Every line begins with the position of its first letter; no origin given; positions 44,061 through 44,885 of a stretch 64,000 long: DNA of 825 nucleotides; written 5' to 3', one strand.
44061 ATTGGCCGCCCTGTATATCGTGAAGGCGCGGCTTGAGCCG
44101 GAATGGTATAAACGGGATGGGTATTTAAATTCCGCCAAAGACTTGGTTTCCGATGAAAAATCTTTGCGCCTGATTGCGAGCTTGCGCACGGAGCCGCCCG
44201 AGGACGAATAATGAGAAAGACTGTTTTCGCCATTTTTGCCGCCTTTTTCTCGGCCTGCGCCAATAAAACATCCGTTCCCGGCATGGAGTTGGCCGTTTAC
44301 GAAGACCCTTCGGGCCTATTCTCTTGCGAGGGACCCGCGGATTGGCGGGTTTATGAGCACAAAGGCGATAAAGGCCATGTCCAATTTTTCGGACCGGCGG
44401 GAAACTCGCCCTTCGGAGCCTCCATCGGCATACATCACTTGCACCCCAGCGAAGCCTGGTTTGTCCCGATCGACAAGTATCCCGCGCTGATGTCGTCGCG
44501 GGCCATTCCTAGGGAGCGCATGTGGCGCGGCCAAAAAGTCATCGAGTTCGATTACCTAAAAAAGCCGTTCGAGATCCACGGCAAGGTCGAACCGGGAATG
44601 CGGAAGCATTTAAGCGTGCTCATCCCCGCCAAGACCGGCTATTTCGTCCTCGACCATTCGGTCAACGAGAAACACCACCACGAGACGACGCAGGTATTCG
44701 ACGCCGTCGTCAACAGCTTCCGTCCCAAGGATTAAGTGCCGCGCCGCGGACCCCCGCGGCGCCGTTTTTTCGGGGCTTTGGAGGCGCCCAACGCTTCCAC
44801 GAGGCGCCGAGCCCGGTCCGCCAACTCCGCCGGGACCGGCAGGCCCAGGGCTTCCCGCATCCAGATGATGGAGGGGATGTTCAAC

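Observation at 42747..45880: Microhomology-mediated tandem duplication of a lipoprotein/SEC-C unit, with later deletion and paralog divergence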

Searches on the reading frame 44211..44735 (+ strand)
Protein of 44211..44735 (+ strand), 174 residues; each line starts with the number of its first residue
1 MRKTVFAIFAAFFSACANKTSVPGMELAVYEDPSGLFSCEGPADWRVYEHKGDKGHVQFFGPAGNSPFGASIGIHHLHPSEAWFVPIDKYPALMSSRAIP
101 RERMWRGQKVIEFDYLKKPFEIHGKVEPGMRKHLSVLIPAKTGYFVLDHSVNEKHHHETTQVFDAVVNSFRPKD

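Call 10: search_protein_families(library=pfam, proteins=[window:44211-44735:+], max_evalue=0.01)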
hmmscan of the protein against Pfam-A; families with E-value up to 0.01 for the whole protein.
window:44211-44735:+ (174 aa): 1 family
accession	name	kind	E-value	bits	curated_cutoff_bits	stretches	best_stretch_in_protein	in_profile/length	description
PF01789.22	PsbP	-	0.0044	17.5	23.5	0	128-171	111-154/155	PsbP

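Call 11: search_protein_families(library=ncbifam, proteins=[window:44211-44735:+], max_evalue=0.01)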
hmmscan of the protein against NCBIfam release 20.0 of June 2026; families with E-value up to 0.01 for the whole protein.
window:44211-44735:+ (174 aa): 0 families

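Call 13: find_encoding_contigs(protein=window:44211-44735:+, flank=6000, max_places=10)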
Protein window:44211-44735:+ (174 aa): 2 contigs read that carry it; 2 places shown.
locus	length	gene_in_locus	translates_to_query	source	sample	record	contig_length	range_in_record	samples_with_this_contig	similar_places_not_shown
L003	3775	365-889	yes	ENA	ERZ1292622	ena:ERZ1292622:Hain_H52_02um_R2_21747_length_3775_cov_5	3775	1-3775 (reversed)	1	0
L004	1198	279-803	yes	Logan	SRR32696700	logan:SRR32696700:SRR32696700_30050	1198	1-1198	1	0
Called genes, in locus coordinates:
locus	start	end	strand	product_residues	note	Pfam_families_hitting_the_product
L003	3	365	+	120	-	?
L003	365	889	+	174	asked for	-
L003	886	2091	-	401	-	PF02810:SEC-C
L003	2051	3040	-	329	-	-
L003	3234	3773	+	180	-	?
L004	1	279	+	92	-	?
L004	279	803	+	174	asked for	-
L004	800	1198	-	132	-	?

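Call 17: find_homologous_proteins(query=window:44211-44735:+, max_evalue=0.001)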
Query window:44211-44735:+ (174 aa): 1 proteins with E <= 0.001 among 11 candidates.
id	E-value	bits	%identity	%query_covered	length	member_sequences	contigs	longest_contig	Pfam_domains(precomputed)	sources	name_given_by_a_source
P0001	9.1e-100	350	87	100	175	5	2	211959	-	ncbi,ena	-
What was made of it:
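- Tried and rejected: Lipoprotein single-sequence search: only its own cluster (call 17).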

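Call 39: find_homologous_proteins(query=A2, max_evalue=0.001)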
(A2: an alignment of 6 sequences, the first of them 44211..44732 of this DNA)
Query A2 (6 sequences) (174 aa, profile of the alignment): 20 proteins with E <= 0.001 among 8000 candidates.
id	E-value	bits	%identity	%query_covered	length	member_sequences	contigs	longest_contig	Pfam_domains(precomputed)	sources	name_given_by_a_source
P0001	2.6e-78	280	87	100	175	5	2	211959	-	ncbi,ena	-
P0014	3.5e-65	237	26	83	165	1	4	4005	-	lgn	-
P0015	3.2e-64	234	36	16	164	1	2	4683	-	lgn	-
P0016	5.9e-60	220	37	20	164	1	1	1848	-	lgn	-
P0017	3.1e-59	218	34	20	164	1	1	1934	-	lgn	-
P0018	1.1e-58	216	31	36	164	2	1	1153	-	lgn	-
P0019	2.3e-55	205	37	20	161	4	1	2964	-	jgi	jgi:hypothetical protein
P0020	1.4e-50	190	24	99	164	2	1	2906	-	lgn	-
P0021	1.3e-47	180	23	84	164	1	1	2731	-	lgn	-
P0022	9.1e-43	164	37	43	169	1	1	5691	-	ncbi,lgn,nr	ncbi:MAG: hypothetical protein PHF00_08655 [Elusimicrobia bacterium]|nr:hypothetical protein [Elusim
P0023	2.6e-42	163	34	33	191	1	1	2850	-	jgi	jgi:hypothetical protein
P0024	1.1e-40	158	26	90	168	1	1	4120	-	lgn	-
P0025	1.6e-40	157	33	90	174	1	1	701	-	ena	-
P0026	2.1e-38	150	28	90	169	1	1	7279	-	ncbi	-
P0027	5.0e-37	146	24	84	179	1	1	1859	-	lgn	-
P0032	2.2e-25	108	25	67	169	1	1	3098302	-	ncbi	-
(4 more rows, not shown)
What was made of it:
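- Tried and rejected: A profile search gave 20 distant members (call 39).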

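Call 46: predict_structure(alignment_id=A3)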
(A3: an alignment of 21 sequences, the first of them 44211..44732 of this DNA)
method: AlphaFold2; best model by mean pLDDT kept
length: 174 residues; sequences in the alignment: 21
mean_pLDDT: 86.8   pTM: 0.80
mean pLDDT of the five models: 86.8, 86.6, 85.8, 83.7, 83.5
residues with pLDDT >= 90: 118; 70-90: 31; 50-70: 19; < 50: 6
segments of 3 or more residues with pLDDT < 50: 17-21
pLDDT, mean of each block of 10 residues (from residue 1): 53 49 77 95 93 87 90 95 93 96 96 92 79 97 96 92 96 90
secondary structure, 60 per line:
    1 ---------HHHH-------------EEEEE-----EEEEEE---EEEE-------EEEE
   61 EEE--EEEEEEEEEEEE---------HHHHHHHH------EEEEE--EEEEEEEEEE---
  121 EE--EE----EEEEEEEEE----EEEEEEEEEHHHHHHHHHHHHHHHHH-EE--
elements in order: H10-13 E27-31 E37-42 E46-49 E57-63 E66-77 H87-94 E101-105 E108-117 E131-139 E144-152 H153-169
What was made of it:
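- On PsbP/Mog1p-like fold lipoprotein: Model pLDDT 86.8 (call 46).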

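Call 49: fold_search(model_id=the predicted structure, library=pdb)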
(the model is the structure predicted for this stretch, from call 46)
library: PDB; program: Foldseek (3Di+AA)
matches with E <= 10: 1297; with E <= 0.001: 32
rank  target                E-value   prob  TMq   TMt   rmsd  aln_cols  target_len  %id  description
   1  9grx_0                2.3e-07  1.00  0.57  0.62   5.2       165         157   16  NDH-PSI-LHCI supercomplex from S. oleracea (released 2025-02-12)
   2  2xb3                  1.9e-06  1.00  0.58  0.64   4.8       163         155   13  The Structure of Cyanobacterial PsbP (released 2010-08-25)
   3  2vu4                  2.3e-06  1.00  0.58  0.66   4.5       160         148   11  Structure of PsbP protein from Spinacia oleracea at 1.98 A resolution (released 2009-07-21)
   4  7pi0_P                4.9e-06  1.00  0.54  0.51   7.9       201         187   14  Unstacked compact Dunaliella PSII (released 2022-08-17)
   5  2lnj_MODEL_1_A        8.5e-06  1.00  0.52  0.53   7.8       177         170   17  Solution Structure of Cyanobacterial PsbP (CyanoP) from Synechocystis sp. PCC 6803 (released 2012-06-06)
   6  1v2b_B                9.0e-06  1.00  0.52  0.58   5.8       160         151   12  Crystal Structure of PsbP Protein in the Oxygen-Evolving Complex of Photosystem II from Higher Plants (released 2004-05-18)
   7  9gnw_P                1.1e-05  1.00  0.57  0.53   5.0       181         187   12  Universal PSII assembly intermediate (released 2025-09-17)
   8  9i4t_P                1.2e-05  1.00  0.57  0.58   5.7       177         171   10  Photosystem II from Arabidopsis thaliana (released 2026-03-25)
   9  1v2b_A                1.2e-05  1.00  0.54  0.62   5.0       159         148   10  Crystal Structure of PsbP Protein in the Oxygen-Evolving Complex of Photosystem II from Higher Plants (released 2004-05-18)
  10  4rti                  1.2e-05  1.00  0.56  0.56   5.1       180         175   10  The crystal structure of PsbP from Spinacia oleracea (released 2015-03-11)
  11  8z9d_P                1.5e-05  1.00  0.59  0.55   7.9       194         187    9  cryo-EM structure of PSII-LHCII megacomplex from spinach (released 2024-11-13)
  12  3jcu_P                1.7e-05  1.00  0.58  0.59   5.3       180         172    8  Cryo-EM structure of spinach PSII-LHCII supercomplex at 3.2 Angstrom resolution (released 2016-05-25)
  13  4rth_B                1.7e-05  1.00  0.55  0.57   6.2       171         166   10  The crystal structure of PsbP from Zea mays (released 2015-03-11)
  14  4rth_A                2.0e-05  1.00  0.55  0.57   6.2       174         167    9  The crystal structure of PsbP from Zea mays (released 2015-03-11)
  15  3hlz_B                2.5e-05  1.00  0.58  0.39   4.4       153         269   12  Crystal structure of BT_1490 (NP_810393.1) from BACTEROIDES THETAIOTAOMICRON VPI-5482 at 1.50 A resolution (released 2009-06-16)
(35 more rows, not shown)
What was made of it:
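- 44211..44735 (+): Lipoprotein gene B (174 aa). Model pLDDT 86.8 with a PsbP/Mog1-like fold (calls 46, 49).
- On PsbP/Mog1p-like fold lipoprotein: 32 PDB matches with E <= 1e-3, all of this fold class (call 49).
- The lipoprotein fold class includes the T6SS immunity protein Tsi3 and Eag chaperones (call 49).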

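Call 63: find_encoding_contigs(protein=P0032, flank=6000, max_places=3)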
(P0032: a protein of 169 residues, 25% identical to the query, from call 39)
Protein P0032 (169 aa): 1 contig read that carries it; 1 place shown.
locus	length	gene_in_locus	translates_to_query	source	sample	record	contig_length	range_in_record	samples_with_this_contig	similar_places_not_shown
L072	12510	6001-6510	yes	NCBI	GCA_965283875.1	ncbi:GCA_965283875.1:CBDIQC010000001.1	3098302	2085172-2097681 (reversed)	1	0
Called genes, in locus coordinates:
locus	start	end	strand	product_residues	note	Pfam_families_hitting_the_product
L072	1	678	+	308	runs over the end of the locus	-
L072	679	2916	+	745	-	PF14814:UB2H (weak), PF00912:Transgly, PF00905:Transpeptidase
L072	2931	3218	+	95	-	-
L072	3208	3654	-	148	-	-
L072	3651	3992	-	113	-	PF13146:TRL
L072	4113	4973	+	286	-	-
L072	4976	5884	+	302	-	PF03279:Lip_A_acyltrans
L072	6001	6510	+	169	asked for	-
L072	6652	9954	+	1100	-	PF05621:TniB (weak), PF00004:AAA, PF17871:AAA_lid_9, PF00158:Sigma54_activat (weak), PF00004:AAA, PF07724:AAA_2, PF07728:AAA_5, PF10431:ClpB_D2-small, +4 more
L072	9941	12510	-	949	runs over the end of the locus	-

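Call 64: find_encoding_contigs(protein=P0026, flank=6000, max_places=3)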
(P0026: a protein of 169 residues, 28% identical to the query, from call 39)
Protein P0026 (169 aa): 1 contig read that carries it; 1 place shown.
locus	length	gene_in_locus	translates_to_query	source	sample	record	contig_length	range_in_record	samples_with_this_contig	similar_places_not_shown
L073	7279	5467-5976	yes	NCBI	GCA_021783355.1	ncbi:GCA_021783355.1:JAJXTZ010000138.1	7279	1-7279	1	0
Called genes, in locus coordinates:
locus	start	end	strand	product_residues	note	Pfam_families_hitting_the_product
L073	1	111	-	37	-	?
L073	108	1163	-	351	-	PF20230:DUF6588 (weak)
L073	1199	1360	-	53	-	-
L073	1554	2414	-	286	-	-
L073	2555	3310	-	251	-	PF00149:Metallophos, PF12850:Metallophos_2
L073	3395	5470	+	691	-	-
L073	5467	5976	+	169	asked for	-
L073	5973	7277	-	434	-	?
